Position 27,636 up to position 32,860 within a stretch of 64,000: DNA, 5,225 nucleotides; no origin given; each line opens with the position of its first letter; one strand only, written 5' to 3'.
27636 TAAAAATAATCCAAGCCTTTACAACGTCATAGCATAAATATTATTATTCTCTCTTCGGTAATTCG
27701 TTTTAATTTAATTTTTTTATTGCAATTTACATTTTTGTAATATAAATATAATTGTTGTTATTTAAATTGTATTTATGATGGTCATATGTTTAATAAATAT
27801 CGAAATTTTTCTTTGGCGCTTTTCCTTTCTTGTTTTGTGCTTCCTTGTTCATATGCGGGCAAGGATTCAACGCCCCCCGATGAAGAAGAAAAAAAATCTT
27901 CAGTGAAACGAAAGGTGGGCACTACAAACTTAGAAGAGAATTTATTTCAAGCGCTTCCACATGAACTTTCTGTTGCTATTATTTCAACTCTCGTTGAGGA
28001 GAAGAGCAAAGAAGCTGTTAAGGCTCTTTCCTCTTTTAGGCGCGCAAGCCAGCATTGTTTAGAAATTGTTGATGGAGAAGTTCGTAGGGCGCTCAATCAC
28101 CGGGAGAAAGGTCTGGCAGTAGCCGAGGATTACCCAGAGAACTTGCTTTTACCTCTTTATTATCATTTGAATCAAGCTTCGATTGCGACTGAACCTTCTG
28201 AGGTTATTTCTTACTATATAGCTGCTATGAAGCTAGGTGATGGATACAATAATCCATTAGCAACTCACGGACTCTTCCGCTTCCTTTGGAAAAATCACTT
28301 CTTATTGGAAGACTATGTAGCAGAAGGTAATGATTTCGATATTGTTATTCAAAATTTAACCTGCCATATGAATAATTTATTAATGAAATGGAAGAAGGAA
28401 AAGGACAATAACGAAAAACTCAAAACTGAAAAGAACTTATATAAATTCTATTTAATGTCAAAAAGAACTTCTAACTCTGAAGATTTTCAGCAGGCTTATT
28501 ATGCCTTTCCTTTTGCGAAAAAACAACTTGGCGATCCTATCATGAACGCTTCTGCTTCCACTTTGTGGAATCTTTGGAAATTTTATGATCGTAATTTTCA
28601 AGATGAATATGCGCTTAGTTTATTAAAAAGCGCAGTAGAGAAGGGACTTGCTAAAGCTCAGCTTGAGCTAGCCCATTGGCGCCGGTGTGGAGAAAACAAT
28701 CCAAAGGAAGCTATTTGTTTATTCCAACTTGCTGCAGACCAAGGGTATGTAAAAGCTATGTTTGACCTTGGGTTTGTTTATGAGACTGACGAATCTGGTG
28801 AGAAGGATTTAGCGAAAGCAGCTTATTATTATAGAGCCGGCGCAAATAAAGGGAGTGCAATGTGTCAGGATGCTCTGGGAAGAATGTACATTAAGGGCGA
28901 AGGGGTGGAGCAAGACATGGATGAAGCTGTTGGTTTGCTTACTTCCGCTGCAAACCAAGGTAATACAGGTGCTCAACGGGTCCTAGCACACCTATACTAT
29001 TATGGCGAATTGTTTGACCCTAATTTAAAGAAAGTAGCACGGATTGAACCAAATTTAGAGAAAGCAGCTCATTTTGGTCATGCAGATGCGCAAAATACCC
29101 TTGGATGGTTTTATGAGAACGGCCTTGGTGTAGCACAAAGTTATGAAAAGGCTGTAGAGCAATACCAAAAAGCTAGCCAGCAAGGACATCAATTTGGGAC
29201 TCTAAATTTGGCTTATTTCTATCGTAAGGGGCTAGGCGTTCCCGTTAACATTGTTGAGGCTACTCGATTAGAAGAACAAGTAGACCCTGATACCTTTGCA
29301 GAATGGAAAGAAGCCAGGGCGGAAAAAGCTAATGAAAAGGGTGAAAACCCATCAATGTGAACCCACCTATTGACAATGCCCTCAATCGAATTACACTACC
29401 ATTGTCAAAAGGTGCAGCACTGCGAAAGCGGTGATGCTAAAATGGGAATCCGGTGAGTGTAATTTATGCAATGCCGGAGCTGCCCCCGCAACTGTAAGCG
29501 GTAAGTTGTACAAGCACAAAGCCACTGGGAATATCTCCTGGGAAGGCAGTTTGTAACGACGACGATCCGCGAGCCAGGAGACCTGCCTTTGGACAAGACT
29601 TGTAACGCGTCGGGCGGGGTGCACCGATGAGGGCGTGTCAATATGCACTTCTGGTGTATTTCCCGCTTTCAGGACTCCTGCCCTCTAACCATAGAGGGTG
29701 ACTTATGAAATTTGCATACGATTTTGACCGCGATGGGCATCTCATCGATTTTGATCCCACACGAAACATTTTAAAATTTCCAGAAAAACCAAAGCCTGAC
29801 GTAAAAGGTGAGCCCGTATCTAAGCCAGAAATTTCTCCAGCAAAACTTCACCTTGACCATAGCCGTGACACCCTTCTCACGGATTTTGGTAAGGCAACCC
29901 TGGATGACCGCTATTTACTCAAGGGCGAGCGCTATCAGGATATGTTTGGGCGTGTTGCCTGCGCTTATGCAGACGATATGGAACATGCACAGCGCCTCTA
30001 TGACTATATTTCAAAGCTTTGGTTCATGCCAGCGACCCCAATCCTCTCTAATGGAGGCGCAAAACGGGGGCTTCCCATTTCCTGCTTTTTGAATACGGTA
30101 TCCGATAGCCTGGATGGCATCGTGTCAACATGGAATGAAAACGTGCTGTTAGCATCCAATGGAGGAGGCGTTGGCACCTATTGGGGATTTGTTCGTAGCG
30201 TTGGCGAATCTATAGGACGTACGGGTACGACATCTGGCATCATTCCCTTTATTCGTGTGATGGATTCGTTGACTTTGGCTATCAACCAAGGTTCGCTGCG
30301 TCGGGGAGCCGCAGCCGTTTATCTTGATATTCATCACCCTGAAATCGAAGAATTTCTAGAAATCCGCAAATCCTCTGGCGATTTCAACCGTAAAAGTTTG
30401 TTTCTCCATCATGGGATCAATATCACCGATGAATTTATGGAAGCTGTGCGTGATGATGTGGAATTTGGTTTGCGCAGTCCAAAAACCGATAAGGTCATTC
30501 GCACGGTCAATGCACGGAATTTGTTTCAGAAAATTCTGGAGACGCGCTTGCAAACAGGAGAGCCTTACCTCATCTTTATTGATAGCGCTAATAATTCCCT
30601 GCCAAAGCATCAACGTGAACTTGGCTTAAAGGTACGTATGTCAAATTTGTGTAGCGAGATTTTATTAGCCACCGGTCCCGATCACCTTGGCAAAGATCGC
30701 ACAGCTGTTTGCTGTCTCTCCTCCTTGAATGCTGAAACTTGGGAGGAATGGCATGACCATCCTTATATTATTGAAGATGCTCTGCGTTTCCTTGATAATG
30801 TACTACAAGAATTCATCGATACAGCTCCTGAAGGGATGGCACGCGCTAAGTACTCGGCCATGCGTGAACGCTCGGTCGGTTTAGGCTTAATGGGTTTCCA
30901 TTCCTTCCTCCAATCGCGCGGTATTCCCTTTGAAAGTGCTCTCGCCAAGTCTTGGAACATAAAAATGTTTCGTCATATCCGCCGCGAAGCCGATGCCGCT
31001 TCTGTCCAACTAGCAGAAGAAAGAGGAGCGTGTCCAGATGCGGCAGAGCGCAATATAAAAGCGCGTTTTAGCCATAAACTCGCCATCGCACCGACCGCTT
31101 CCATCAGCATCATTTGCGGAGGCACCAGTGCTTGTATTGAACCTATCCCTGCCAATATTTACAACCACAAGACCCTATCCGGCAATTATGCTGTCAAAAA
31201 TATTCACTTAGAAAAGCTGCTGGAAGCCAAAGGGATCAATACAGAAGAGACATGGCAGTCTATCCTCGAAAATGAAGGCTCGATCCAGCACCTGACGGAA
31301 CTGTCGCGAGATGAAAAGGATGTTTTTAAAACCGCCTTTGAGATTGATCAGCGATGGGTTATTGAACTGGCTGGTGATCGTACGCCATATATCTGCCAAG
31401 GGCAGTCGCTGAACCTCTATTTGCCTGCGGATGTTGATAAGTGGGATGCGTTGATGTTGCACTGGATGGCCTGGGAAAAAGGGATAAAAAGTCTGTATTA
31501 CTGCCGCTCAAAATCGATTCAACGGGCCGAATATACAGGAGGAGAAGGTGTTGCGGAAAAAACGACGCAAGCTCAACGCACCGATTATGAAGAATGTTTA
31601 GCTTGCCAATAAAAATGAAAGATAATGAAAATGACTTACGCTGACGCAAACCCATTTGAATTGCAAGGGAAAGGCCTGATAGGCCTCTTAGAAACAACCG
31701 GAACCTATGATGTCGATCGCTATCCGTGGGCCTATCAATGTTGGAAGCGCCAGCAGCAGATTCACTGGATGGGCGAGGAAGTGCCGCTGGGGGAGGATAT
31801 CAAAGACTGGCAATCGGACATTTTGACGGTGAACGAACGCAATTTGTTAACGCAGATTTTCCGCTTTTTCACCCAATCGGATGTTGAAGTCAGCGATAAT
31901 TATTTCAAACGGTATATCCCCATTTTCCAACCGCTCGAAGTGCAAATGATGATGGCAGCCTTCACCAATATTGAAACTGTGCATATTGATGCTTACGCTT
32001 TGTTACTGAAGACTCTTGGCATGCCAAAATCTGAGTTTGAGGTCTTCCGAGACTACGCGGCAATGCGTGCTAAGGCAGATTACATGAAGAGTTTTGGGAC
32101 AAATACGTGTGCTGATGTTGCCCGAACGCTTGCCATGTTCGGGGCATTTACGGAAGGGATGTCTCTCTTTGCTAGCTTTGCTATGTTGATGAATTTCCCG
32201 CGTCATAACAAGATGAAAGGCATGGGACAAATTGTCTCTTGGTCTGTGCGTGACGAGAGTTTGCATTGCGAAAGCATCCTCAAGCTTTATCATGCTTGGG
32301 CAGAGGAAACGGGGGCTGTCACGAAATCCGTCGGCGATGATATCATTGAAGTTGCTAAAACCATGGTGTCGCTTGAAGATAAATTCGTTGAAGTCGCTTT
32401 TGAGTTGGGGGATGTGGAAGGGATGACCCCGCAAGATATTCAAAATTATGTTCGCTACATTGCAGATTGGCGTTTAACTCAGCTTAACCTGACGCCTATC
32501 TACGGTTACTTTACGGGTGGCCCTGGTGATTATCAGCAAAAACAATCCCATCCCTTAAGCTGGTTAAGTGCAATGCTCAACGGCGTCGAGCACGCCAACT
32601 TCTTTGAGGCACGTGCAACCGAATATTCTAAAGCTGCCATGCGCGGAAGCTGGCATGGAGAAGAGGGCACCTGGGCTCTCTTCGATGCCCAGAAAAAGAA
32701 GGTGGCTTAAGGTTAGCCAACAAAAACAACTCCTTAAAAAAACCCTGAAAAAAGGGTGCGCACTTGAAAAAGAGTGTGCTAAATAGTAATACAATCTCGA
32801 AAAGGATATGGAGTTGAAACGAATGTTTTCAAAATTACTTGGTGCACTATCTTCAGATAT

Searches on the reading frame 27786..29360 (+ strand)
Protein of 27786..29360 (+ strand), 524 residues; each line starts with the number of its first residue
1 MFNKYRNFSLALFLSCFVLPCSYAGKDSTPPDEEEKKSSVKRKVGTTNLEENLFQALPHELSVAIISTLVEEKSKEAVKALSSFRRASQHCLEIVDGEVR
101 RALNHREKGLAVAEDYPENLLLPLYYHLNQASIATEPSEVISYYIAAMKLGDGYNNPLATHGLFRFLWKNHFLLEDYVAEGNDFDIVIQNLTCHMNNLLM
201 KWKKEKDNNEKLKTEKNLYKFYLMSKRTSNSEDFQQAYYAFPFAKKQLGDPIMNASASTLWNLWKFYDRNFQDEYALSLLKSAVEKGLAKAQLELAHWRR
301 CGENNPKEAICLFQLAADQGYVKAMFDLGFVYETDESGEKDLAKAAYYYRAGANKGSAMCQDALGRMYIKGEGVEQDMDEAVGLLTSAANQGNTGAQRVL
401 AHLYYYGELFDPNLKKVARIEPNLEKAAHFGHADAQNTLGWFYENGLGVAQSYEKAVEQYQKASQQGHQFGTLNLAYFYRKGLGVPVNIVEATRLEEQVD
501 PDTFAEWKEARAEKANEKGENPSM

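Call 42: search_protein_families(library=pfam, proteins=[window:27786-29360:+], max_evalue=0.001)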
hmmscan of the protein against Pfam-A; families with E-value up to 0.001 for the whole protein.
window:27786-29360:+ (524 aa): 1 family
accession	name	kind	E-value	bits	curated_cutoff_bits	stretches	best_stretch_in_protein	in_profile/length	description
PF08238.18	Sel1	-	1.3e-24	86.1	30.7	2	433-468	1-36/36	Sel1 repeat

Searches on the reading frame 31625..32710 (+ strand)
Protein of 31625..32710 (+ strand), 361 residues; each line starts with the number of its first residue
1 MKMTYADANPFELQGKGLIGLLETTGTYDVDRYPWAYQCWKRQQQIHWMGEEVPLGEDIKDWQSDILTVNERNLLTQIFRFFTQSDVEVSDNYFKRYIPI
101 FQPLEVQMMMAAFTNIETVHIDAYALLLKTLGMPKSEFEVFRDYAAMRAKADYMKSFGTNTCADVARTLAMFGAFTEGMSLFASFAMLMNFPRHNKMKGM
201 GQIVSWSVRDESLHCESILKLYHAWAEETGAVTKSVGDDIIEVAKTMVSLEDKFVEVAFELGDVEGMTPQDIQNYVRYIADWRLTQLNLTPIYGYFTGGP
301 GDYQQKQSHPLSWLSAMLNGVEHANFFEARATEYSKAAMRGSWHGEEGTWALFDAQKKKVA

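Call 39: find_encoding_contigs(protein=window:31625-32710:+, flank=10000, max_places=2)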
Protein window:31625-32710:+ (361 aa): 23 contigs read that carry it; 1 place shown.
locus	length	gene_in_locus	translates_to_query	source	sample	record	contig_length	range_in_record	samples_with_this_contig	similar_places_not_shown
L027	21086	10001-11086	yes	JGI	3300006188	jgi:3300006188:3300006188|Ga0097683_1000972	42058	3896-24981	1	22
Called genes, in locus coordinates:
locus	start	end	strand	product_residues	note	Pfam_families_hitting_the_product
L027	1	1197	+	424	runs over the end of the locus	PF01171:ATP_bind_3, PF06508:QueC (faint)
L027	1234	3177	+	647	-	PF06480:FtsH_ext, PF13191:AAA_16 (faint), PF06068:TIP49 (weak), PF00004:AAA, PF07728:AAA_5 (weak), PF17862:AAA_lid_3, PF01434:Peptidase_M41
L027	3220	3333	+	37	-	-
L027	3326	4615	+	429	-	-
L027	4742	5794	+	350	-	PF08240:ADH_N, PF01262:AlaDh_PNT_C, PF02826:2-Hacid_dh_C (faint), PF00107:ADH_zinc_N, PF03446:NAD_binding_2 (weak)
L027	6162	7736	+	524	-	PF08238:Sel1 (weak)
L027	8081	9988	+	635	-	PF00317:Ribonuc_red_lgN, PF02867:Ribonuc_red_lgC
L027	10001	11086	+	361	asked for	PF00268:Ribonuc_red_sm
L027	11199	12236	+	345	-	PF00022:Actin, PF06723:MreB_Mbl, PF11104:PilM_2 (faint), PF00012:HSP70, PF14450:FtsA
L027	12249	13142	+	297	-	PF04085:MreC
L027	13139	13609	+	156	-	-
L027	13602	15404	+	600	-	PF03717:PBP_dimer, PF00905:Transpeptidase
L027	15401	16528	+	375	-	PF01098:FTSW_RODA_SPOVE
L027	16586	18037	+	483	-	-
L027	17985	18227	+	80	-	-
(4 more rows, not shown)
